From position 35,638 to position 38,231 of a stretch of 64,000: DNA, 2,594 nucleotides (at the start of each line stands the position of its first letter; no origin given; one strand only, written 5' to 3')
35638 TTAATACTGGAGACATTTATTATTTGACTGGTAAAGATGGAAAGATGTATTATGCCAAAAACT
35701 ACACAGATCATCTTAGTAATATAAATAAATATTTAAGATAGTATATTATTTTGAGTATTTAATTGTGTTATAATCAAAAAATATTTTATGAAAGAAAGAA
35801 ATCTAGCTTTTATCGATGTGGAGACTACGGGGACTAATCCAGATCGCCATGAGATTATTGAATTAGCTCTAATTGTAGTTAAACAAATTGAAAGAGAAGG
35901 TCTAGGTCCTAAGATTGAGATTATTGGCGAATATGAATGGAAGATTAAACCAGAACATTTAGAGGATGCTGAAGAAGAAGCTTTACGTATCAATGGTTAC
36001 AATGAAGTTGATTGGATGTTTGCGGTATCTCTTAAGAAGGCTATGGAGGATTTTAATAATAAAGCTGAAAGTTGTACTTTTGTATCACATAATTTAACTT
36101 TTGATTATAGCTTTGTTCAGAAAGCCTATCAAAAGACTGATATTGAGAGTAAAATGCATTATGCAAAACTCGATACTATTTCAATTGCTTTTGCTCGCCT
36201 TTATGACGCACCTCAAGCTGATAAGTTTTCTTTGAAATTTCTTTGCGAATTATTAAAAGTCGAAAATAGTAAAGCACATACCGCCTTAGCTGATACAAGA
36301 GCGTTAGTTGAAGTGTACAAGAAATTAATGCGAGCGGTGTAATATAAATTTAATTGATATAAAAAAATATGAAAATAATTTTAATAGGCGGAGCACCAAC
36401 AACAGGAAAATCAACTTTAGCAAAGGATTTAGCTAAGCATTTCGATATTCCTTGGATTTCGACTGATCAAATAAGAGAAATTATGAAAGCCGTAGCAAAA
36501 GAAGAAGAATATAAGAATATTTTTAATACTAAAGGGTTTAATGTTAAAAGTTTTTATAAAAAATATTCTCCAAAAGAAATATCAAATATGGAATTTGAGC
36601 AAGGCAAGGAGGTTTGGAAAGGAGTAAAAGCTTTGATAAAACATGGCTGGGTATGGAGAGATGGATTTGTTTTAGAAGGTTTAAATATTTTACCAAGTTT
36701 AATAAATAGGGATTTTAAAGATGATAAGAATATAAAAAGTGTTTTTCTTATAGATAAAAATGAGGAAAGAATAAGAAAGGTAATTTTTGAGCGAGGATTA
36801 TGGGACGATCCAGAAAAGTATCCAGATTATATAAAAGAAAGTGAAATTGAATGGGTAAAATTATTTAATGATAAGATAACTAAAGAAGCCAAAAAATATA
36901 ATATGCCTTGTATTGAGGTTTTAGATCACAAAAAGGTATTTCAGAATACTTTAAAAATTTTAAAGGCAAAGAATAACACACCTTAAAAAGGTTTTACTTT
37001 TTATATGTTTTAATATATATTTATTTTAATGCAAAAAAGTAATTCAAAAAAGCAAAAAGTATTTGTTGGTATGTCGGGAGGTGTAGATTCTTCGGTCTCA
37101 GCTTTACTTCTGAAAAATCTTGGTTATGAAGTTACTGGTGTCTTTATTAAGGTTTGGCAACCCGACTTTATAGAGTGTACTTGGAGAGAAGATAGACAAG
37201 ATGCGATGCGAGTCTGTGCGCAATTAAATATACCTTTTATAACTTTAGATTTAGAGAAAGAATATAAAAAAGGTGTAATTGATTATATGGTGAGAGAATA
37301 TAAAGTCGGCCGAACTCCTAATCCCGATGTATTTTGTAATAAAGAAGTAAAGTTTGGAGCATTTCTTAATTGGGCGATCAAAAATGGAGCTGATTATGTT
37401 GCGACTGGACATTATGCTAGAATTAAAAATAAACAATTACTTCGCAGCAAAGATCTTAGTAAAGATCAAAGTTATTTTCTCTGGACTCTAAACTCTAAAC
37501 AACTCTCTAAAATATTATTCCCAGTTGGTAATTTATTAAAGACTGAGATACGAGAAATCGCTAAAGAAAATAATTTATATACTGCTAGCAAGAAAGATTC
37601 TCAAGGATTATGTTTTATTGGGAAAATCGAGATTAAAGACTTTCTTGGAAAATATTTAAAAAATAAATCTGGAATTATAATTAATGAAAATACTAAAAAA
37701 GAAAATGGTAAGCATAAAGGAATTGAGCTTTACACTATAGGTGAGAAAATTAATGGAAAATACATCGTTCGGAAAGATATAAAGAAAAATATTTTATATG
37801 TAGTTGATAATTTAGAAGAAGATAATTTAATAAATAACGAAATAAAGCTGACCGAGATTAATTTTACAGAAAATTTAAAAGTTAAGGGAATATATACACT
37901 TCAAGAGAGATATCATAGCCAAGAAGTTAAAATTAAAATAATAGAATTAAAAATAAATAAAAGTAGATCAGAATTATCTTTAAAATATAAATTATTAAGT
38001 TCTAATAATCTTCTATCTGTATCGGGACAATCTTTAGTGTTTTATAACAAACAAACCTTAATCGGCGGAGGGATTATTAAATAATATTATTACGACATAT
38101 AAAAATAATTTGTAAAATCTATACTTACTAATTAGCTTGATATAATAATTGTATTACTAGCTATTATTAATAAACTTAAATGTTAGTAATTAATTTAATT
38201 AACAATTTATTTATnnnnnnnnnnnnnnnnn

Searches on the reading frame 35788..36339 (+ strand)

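Call 89: search_protein_families(library=pfam, proteins=[window:35788-36339:+], max_evalue=0.001)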
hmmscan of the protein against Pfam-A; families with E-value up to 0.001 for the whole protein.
seq(184 aa): 1 family
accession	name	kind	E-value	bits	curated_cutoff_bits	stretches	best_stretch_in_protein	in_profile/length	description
PF00929.31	RNase_T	-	2.7e-21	77.3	24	1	8-177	2-164/164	Exonuclease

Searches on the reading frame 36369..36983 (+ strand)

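Call 89: search_protein_families(library=pfam, proteins=[window:36369-36983:+], max_evalue=0.001)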
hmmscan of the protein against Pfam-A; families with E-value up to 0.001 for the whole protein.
seq(205 aa): 8 families
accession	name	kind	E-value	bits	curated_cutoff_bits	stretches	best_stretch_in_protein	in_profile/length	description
PF13521.12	AAA_28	-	5.6e-07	30.4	27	1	4-46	2-43/164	AAA domain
PF13189.12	Cytidylate_kin2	-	6.8e-07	30.1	28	1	3-174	1-165/176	Cytidylate kinase-like family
PF13207.12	AAA_17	-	3.6e-05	24.5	27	1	8-50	2-45/136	AAA domain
PF13238.12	AAA_18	-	6.4e-05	23.9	29.4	1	4-49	1-49/128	AAA domain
PF17213.9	Hydin_ADK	-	0.00036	21.1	27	1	4-46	2-42/196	Hydin Adenylate kinase-like domain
PF08433.16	KTI12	-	0.00054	20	22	1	1-36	1-28/271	Chromatin associated protein KTI12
PF07931.18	CPT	-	0.00061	20.1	22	1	2-47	2-49/172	Chloramphenicol phosphotransferase-like protein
PF13671.12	AAA_33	-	0.00066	20.4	27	1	4-47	2-45/143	AAA domain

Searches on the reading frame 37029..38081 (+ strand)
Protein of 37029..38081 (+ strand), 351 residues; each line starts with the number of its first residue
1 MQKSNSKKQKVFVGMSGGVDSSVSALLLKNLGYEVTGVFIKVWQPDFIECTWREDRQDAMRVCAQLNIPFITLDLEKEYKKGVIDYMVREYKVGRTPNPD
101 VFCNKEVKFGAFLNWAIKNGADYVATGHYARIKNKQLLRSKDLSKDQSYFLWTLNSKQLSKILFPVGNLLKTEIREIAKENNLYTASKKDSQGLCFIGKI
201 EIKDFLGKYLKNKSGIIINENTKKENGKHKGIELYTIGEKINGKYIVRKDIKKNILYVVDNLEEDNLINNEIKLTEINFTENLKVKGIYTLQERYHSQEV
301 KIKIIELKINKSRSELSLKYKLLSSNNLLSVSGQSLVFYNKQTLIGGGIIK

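Call 89: search_protein_families(library=pfam, proteins=[window:37029-38081:+], max_evalue=0.001)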
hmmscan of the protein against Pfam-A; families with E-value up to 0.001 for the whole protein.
seq(351 aa): 6 families
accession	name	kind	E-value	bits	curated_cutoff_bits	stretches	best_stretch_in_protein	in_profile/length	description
PF03054.22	tRNA_Me_trans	-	2.1e-77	259.8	20.6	1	9-199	1-202/202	tRNA methyl transferase HUP domain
PF20259.3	tRNA_Me_trans_M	-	2.5e-12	46.6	27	1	203-260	1-66/66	tRNA methyl transferase PRC-barrel domain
PF02540.23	NAD_synthase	-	7.9e-08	32.2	21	1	6-80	16-86/242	NAD synthase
PF20258.4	tRNA_Me_trans_C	-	0.00011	22.9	20.6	1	270-350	2-77/77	Aminomethyltransferase beta-barrel domain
PF24167.1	DUF7411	-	0.00042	20.4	28.7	1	10-89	2-72/194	Family of unknown function (DUF7411)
PF01171.26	ATP_bind_3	-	0.00062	20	27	0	10-183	1-161/182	PP-loop family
